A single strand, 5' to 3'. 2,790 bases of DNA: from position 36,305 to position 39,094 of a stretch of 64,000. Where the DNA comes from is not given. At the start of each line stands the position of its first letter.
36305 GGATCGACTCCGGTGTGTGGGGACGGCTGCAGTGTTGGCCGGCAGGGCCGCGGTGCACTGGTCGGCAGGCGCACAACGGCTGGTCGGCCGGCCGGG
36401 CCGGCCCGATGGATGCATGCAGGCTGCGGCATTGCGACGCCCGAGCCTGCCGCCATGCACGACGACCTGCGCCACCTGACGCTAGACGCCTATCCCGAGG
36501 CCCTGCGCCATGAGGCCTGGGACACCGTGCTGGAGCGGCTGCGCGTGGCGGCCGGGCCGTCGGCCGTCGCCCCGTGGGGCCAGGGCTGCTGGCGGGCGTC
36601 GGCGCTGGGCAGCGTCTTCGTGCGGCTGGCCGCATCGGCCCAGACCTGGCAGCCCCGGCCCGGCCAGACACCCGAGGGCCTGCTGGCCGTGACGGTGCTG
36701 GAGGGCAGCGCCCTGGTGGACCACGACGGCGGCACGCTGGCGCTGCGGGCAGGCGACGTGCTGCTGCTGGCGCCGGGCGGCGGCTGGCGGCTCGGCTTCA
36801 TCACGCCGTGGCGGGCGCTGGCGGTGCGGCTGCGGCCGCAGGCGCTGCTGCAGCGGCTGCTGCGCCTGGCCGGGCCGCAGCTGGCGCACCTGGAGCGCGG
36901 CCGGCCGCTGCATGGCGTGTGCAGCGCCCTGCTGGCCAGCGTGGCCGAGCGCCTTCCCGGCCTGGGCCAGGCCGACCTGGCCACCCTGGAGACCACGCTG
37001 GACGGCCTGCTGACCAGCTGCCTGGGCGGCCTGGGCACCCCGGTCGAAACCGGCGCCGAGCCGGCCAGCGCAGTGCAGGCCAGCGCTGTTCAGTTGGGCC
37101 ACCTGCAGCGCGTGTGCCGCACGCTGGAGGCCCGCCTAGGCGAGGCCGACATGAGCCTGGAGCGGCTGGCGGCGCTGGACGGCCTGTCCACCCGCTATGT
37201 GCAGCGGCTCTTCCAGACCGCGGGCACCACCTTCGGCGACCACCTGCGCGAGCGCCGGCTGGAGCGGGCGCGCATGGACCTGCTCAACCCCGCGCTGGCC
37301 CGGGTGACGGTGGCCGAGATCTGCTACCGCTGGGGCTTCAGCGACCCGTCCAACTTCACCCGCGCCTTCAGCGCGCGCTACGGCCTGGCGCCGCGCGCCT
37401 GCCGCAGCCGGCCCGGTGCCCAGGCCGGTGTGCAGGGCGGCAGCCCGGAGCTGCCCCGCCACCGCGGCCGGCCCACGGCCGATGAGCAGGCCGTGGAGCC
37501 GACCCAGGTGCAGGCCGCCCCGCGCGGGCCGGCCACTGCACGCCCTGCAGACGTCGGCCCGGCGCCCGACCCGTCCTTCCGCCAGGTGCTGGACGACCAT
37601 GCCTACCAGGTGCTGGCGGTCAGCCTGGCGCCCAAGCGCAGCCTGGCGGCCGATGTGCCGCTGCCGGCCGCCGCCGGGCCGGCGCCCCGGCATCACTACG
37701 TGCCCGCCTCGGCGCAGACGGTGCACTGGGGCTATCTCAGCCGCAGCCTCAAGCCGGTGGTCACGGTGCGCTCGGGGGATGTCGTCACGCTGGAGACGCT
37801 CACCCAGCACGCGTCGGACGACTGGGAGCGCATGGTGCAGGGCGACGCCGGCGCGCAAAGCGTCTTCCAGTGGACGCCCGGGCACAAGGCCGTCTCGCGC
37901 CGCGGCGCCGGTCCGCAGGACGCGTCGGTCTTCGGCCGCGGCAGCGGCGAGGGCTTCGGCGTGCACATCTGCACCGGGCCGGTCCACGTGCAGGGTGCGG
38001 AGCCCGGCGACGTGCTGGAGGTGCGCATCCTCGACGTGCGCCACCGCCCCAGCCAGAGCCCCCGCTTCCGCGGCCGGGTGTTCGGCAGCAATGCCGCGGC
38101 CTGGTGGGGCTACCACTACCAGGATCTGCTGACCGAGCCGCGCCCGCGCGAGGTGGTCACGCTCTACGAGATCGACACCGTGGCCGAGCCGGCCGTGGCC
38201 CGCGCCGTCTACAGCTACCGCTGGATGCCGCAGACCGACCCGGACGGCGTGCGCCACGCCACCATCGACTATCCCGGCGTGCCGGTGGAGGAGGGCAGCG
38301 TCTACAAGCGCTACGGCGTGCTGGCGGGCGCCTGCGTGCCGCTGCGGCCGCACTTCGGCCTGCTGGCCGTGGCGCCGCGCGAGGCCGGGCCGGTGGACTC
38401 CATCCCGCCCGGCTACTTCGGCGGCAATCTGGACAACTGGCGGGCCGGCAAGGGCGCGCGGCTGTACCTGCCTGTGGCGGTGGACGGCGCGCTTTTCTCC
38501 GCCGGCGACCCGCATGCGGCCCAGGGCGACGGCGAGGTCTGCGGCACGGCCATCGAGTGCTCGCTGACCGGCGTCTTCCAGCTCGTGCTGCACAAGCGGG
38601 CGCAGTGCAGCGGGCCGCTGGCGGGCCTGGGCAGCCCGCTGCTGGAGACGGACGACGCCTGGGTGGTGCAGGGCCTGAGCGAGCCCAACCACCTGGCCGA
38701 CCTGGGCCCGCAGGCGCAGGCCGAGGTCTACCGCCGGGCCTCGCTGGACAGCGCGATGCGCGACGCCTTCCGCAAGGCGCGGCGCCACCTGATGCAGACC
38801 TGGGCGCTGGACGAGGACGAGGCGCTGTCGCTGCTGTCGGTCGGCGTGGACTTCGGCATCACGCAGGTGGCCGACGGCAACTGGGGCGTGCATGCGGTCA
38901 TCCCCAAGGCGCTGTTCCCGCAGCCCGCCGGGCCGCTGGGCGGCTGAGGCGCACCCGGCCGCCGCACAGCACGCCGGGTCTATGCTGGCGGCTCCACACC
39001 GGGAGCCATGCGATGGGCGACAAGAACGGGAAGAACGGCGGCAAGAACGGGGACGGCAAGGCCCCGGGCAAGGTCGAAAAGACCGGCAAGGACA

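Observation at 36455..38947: AraC-type regulator fused in frame to an acetamidase/formamidase-like domain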

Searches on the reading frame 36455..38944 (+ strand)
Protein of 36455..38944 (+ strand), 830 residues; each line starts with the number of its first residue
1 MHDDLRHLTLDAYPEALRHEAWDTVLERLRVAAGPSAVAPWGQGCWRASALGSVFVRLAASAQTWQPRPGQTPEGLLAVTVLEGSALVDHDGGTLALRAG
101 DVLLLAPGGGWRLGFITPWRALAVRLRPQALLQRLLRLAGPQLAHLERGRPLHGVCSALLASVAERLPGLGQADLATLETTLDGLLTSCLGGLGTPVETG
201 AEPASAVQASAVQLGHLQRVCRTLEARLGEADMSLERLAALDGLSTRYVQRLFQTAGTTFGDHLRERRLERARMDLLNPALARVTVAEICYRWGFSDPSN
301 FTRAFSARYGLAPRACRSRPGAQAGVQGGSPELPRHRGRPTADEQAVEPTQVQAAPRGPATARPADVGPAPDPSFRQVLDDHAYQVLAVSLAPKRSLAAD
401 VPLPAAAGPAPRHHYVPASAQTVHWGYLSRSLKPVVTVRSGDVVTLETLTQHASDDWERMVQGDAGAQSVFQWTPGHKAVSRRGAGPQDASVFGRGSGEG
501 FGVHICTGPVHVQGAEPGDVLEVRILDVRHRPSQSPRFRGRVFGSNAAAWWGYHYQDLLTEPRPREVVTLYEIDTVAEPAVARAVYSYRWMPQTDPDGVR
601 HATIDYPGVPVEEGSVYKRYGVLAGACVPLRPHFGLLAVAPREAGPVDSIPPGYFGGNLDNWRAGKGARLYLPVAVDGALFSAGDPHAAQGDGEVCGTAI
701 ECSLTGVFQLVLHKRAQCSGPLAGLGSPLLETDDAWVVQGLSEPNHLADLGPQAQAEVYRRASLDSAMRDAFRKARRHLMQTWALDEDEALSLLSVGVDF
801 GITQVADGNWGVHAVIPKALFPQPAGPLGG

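Call 5: search_protein_families(library=pfam, proteins=[window:36455-38944:+], max_evalue=0.01)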
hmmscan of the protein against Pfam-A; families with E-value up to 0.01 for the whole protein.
window:36455-38944:+ (830 aa): 6 families
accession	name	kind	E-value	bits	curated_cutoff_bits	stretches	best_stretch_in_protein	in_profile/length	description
PF03069.20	FmdA_AmdA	-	6.7e-26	91.5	27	2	649-821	203-371/373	Acetamidase/Formamidase family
PF12833.13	HTH_18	-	3.4e-19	69.3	33.6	1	239-318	2-79/80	Helix-turn-helix domain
PF00165.29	HTH_AraC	-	6.5e-10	39.3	26.6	1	282-315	7-39/42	Bacterial regulatory helix-turn-helix proteins, AraC family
PF02311.25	AraC_binding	-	1e-05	25.7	21.1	1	56-159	5-116/135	AraC-like ligand binding domain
PF14525.12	AraC_binding_2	-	1.1e-05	25.6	27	1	74-190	54-172/173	AraC-binding-like domain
PF05899.18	Cupin_3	-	0.0096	16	23.5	0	78-108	28-59/74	EutQ-like cupin domain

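Call 6: search_protein_families(library=ncbifam, proteins=[window:36455-38944:+], max_evalue=0.01)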
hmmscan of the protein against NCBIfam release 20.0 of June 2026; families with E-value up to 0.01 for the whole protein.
window:36455-38944:+ (830 aa): 23 families
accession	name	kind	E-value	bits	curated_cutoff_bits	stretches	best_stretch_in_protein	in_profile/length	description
NF007243.0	PRK09685.1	equivalog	5.6e-23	81.8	199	1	78-318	75-300/303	transcriptional regulator FeaR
NF049968.1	QhpR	equivalog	2.2e-17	63.2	250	1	206-317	176-284/284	AraC-like transcriptional regulator QhpR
NF045496.1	FormamaseFmdA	equivalog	1.3e-16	60.3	500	2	648-702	213-268/407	formamidase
NF052534.1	RzbtTranRegRhrA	equivalog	3e-16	59.6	500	1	207-317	199-308/312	rhizobactin biosynthesis transcriptional regulator RhrA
NF012144.2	ramA_TF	equivalog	2.9e-09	37.3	180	1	233-317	22-104/108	RamA family antibiotic efflux transcriptional regulator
NF047455.1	TF_Staph_AryK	equivalog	2.2e-08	32.9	850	1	212-319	154-258/759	transcriptional regulator AryK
NF041686.2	ant_diox_reg_AndR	equivalog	4.3e-08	33.1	350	1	81-315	85-316/321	anthranilate 1,2-dioxygenase regulatory protein AndR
NF041533.1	trans_reg_TagK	equivalog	8.4e-08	32.2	270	1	224-327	14-118/178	transcriptional regulator TagK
NF006902.0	PRK09393.1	equivalog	3.6e-07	29.7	425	1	215-319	220-321/327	transcriptional regulator FtrA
NF050186.1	TransRegGliRPseudo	equivalog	4.4e-07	29.6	570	1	218-318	238-335/338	AraC family transcriptional regulator GliR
NF007584.0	PRK10219.1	equivalog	6.7e-07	29.6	174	1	231-318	20-105/107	superoxide response transcriptional regulator SoxS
NF010028.0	PRK13503.1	equivalog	2.4e-06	27.2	288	1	217-319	173-272/278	HTH-type transcriptional activator RhaS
NF011701.0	PRK15121.1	equivalog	2.9e-06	27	426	1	223-319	13-106/289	MDR efflux pump AcrAB transcriptional activator RobA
NF047788.1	TransRegPocR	equivalog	3.3e-06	26.6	500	1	215-319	189-290/296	transcriptional regulator PocR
NF012228.1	RobA_TF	equivalog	4.5e-06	26.3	380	1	224-317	12-102/286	MDR efflux pump AcrAB transcriptional activator RobA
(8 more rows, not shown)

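Call 9: find_homologous_proteins(query=window:36455-38944:+, max_evalue=1e-10)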
Query window:36455-38944:+ (830 aa): 64 proteins with E <= 1e-10 among 8000 candidates.
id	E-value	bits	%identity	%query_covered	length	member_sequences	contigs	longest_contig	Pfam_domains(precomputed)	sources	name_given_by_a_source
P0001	0.0e+0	1892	100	100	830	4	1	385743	PF12833.14,PF14525.13,PF02311.26,PF00165.30,PF03069.21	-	-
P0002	0.0e+0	1042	60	99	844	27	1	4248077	PF12833.14,PF14525.13,PF00165.30,PF03069.21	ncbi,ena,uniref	ncbi:acetamidase/formamidase family protein [Methylibium sp.]|uniref:acetamidase/formamidase family 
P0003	0.0e+0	1036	59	100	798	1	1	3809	PF12833.14,PF00165.30,PF03069.21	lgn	-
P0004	0.0e+0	1030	59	99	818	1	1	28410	PF12833.14,PF14525.13,PF00165.30,PF03069.21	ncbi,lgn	-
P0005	0.0e+0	1025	57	100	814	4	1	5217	PF12833.14,PF14525.13,PF00165.30,PF03069.21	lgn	-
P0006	0.0e+0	1020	59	99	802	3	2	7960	PF12833.14,PF14525.13,PF00165.30,PF03069.21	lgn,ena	-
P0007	0.0e+0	1017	59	99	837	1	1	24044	PF12833.14,PF14525.13,PF00165.30,PF03069.21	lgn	-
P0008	0.0e+0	1016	58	99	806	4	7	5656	PF12833.14,PF14525.13,PF00165.30,PF03069.21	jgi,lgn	jgi:acetamidase/formamidase/AraC-like DNA-binding protein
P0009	0.0e+0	1013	57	100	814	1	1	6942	PF12833.14,PF14525.13,PF00165.30,PF03069.21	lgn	-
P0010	1.4e-298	1011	57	99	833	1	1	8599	PF12833.14,PF14525.13,PF00165.30,PF03069.21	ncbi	-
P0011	8.6e-298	1008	56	100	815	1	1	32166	PF12833.14,PF14525.13,PF00165.30,PF03069.21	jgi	jgi:acetamidase/formamidase/AraC-like DNA-binding protein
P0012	2.4e-297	1007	57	99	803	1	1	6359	PF12833.14,PF14525.13,PF00165.30,PF03069.21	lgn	-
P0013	3.7e-297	1006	56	100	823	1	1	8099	PF12833.14,PF14525.13,PF00165.30,PF03069.21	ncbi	-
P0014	8.3e-297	1005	57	99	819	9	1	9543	PF12833.14,PF14525.13,PF00165.30,PF03069.21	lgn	-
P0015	2.0e-296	1004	57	99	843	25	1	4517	PF12833.14,PF14525.13,PF00165.30,PF03069.21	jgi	jgi:acetamidase/formamidase/AraC-like DNA-binding protein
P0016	2.5e-296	1003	57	100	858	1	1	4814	PF12833.14,PF14525.13,PF00165.30,PF03069.21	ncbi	-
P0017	6.8e-296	1002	57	99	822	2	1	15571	PF12833.14,PF14525.13,PF00165.30,PF03069.21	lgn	-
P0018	2.2e-295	1000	57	99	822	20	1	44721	PF12833.14,PF14525.13,PF00165.30,PF03069.21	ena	-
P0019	5.9e-294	996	56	100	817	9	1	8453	PF12833.14,PF14525.13,PF00165.30,PF03069.21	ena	-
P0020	1.5e-293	994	57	100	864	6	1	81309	PF12833.14,PF14525.13,PF00165.30,PF03069.21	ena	-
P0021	2.6e-293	994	58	99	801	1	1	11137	PF12833.14,PF14525.13,PF00165.30,PF03069.21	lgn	-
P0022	2.7e-290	984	57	99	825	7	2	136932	PF12833.14,PF14525.13,PF00165.30,PF03069.21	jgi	jgi:acetamidase/formamidase/AraC-like DNA-binding protein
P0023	5.7e-287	973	57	99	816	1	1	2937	PF12833.14,PF14525.13,PF00165.30,PF03069.21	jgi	jgi:acetamidase/formamidase/AraC-like DNA-binding protein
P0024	6.0e-287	972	57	99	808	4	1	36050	PF12833.14,PF14525.13,PF00165.30,PF03069.21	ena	-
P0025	2.7e-284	964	56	99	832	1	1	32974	PF12833.14,PF14525.13,PF00165.30,PF03069.21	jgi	jgi:acetamidase/formamidase/AraC-like DNA-binding protein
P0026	6.2e-284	962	55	99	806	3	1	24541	PF12833.14,PF14525.13,PF00165.30,PF03069.21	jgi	-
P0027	1.4e-283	961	56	99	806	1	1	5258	PF12833.14,PF14525.13,PF00165.30,PF03069.21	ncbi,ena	-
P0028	4.3e-282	956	56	99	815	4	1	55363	PF12833.14,PF14525.13,PF00165.30,PF03069.21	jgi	jgi:acetamidase/formamidase/AraC-like DNA-binding protein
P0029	7.0e-281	952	56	99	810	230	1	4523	PF12833.14,PF14525.13,PF00165.30,PF03069.21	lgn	-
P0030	2.3e-277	941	56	99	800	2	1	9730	PF12833.14,PF14525.13,PF00165.30,PF03069.21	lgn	-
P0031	6.0e-277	939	57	100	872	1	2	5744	PF12833.14,PF14525.13,PF00165.30,PF03069.21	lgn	-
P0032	2.5e-270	917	54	100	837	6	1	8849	PF12833.14,PF14525.13,PF00165.30,PF03069.21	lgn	-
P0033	7.5e-270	916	53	99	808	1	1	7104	PF12833.14,PF14525.13,PF00165.30,PF03069.21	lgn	-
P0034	3.7e-267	907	50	99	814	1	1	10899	PF12833.14,PF14525.13,PF00165.30,PF03069.21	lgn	-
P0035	1.4e-266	905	50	99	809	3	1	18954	PF12833.14,PF14525.13,PF00165.30,PF03069.21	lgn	-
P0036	5.1e-266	903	50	99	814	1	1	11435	PF12833.14,PF14525.13,PF00165.30,PF03069.21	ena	-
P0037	4.6e-263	893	50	99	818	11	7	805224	PF12833.14,PF14525.13,PF00165.30,PF03069.21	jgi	jgi:acetamidase/formamidase/AraC-like DNA-binding protein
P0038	5.7e-263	893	50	99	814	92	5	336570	PF12833.14,PF14525.13,PF00165.30,PF03069.21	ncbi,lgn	-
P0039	4.5e-261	887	50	99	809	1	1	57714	PF12833.14,PF14525.13,PF00165.30,PF03069.21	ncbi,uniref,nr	ncbi:acetamidase/formamidase family protein [Methylophaga sp.]|uniref:acetamidase/formamidase family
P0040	2.1e-243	828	50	99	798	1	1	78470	PF12833.14,PF14525.13,PF00165.30,PF03069.21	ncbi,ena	-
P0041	3.6e-227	775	48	99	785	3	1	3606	PF12833.14,PF14525.13,PF00165.30,PF03069.21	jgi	jgi:acetamidase/formamidase/AraC-like DNA-binding protein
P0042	6.3e-226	771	47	98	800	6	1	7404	PF12833.14,PF14525.13,PF00165.30,PF03069.21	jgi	jgi:acetamidase/formamidase/AraC-like DNA-binding protein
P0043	6.9e-223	761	48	98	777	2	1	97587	PF12833.14,PF14525.13,PF00165.30,PF03069.21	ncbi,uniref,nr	ncbi:acetamidase/formamidase family protein [Bradyrhizobium aeschynomenes]|uniref:acetamidase/formam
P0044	7.3e-220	751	48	99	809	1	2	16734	PF12833.14,PF00165.30,PF03069.21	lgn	-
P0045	2.2e-217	742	48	99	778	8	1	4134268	PF12833.14,PF14525.13,PF00165.30,PF03069.21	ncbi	ncbi:acetamidase/formamidase family protein [Ancylobacter moscoviensis]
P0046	9.3e-216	737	48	90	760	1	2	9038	PF12833.14,PF14525.13,PF00165.30,PF03069.21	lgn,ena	-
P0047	3.5e-215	735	45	98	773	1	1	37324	PF12833.14,PF14525.13,PF00165.30,PF03069.21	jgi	jgi:acetamidase/formamidase/AraC-like DNA-binding protein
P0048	6.2e-214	731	45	98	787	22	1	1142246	PF12833.14,PF14525.13,PF00165.30,PF03069.21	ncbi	ncbi:acetamidase/formamidase family protein [Paraburkholderia sp. A3RO-2L]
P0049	1.5e-212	726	46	98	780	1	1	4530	PF12833.14,PF00165.30,PF03069.21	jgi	jgi:acetamidase/formamidase/AraC-like DNA-binding protein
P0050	2.5e-206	706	46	98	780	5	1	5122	PF12833.14,PF14525.13,PF00165.30,PF03069.21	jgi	jgi:acetamidase/formamidase/AraC-like DNA-binding protein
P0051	3.4e-206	705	45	99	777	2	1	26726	PF12833.14,PF14525.13,PF00165.30,PF03069.21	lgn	-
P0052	2.6e-205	702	52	80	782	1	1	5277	PF12833.14,PF14525.13,PF00165.30,PF03069.21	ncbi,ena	ncbi:MAG TPA: acetamidase/formamidase family protein [Bradyrhizobium sp.]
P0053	1.7e-204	700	57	68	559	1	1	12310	PF12833.14,PF00165.30,PF03069.21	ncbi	-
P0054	2.6e-204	699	52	80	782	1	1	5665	PF12833.14,PF14525.13,PF00165.30,PF03069.21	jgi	jgi:acetamidase/formamidase/AraC-like DNA-binding protein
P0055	1.5e-201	690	45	98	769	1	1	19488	PF12833.14,PF00165.30,PF03069.21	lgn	-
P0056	2.7e-200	686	45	98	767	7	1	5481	PF12833.14,PF00165.30,PF03069.21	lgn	-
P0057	9.3e-198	677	45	98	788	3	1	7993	PF12833.14,PF00165.30,PF03069.21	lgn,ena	-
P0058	5.2e-195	668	44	98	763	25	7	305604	PF12833.14,PF00165.30,PF03069.21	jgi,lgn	jgi:acetamidase/formamidase/AraC-like DNA-binding protein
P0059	4.6e-194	665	64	54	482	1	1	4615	PF03069.21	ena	-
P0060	1.6e-177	610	50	73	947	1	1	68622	PF12833.14,PF14525.13,PF11937.14,PF04545.23,PF00165.30,PF08281.19,PF03069.21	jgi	jgi:AraC-like DNA-binding protein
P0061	3.7e-166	573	45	86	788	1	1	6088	PF12833.14,PF14525.13,PF00165.30,PF03069.21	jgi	jgi:acetamidase/formamidase/AraC-like DNA-binding protein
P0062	3.7e-158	546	45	78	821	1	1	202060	PF12833.14,PF14525.13,PF00165.30,PF03069.21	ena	-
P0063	1.7e-98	349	38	69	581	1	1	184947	PF12833.14,PF14525.13,PF00165.30,PF03069.21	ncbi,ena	-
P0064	4.8e-82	295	37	60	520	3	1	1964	PF12833.14,PF14525.13,PF00165.30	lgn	-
